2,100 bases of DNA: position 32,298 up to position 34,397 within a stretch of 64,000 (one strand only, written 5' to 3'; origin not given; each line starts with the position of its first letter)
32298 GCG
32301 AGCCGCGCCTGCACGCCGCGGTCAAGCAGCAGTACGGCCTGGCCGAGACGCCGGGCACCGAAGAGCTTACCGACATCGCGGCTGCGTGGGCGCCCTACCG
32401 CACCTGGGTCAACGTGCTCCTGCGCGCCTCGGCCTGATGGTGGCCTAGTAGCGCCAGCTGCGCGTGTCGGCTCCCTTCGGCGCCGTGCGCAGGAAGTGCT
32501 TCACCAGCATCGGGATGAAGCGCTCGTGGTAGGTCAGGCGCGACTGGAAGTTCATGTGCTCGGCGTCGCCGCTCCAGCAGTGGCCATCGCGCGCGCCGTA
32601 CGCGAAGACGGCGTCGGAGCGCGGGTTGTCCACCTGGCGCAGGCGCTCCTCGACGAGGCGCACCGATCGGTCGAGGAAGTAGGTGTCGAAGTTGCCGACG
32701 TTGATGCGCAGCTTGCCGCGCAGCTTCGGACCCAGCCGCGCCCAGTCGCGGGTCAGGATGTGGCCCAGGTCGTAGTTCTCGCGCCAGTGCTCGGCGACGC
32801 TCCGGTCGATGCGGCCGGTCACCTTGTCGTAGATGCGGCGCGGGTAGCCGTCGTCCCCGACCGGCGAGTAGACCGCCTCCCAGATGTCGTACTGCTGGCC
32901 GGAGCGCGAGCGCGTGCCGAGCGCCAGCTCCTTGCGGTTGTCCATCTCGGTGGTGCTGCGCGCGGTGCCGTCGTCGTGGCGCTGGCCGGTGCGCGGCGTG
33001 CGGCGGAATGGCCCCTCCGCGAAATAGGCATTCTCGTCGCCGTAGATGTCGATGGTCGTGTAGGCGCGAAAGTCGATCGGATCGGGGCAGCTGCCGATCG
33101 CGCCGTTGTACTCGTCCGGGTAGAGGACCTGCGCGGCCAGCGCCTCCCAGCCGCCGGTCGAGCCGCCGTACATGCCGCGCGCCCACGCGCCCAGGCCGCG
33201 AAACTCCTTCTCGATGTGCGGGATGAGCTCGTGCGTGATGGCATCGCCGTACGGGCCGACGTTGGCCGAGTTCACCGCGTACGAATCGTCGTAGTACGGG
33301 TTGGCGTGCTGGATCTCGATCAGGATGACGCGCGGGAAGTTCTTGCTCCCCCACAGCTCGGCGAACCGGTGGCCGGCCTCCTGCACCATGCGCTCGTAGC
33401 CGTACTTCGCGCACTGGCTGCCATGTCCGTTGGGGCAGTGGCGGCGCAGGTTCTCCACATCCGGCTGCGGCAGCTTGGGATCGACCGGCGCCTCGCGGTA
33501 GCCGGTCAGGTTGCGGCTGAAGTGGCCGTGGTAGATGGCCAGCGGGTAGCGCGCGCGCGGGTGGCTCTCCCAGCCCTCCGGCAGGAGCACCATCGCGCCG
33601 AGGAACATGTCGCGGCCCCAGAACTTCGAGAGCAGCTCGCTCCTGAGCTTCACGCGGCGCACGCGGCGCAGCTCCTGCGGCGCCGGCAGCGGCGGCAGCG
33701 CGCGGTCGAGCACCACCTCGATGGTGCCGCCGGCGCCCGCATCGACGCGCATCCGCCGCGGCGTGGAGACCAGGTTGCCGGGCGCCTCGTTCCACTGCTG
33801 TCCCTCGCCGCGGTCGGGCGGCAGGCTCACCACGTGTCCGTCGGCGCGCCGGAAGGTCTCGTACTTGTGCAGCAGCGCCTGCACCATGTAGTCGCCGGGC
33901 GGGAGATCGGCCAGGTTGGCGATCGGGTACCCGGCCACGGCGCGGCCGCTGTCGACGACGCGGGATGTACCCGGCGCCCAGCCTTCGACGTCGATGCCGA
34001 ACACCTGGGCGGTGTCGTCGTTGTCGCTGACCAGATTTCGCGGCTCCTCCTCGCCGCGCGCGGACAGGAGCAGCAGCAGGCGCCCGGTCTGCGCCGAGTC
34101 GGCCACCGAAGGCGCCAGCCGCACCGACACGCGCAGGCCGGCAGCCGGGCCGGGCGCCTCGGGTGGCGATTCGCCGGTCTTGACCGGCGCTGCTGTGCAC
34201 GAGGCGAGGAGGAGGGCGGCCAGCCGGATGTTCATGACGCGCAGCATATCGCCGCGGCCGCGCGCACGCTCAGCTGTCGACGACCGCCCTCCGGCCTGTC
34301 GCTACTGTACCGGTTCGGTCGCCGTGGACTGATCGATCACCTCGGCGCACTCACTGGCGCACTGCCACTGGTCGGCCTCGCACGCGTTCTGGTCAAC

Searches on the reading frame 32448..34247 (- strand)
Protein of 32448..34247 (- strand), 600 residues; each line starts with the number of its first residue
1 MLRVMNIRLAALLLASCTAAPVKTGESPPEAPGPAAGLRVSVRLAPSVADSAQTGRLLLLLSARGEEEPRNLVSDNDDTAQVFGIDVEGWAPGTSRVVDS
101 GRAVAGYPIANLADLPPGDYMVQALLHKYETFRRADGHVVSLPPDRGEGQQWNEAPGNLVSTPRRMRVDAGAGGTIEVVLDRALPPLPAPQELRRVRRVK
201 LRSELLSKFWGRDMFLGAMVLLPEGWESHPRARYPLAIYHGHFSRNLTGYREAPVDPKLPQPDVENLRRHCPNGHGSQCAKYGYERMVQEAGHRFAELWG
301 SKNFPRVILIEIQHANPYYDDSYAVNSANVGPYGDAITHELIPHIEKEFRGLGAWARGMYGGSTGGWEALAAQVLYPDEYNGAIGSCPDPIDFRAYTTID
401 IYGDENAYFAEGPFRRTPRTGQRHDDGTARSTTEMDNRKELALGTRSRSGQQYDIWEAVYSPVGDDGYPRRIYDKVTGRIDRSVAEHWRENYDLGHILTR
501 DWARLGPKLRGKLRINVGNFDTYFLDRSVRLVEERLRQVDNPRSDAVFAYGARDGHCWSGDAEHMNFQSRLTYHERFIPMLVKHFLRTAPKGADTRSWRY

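Call 9: search_protein_families(library=pfam, proteins=[window:32448-34247:-], max_evalue=0.001)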
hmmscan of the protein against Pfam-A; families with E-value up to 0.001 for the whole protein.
window:32448-34247:- (600 aa): 1 family
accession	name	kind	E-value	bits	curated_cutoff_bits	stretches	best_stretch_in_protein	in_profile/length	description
PF00756.26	Esterase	-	0.0004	20.7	22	0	331-383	92-143/251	Putative esterase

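Call 96: search_protein_families(library=padloc, proteins=[window:32448-34247:-], max_evalue=0.00001)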
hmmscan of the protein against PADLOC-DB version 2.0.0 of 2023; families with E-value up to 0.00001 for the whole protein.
window:32448-34247:- (600 aa): 0 families
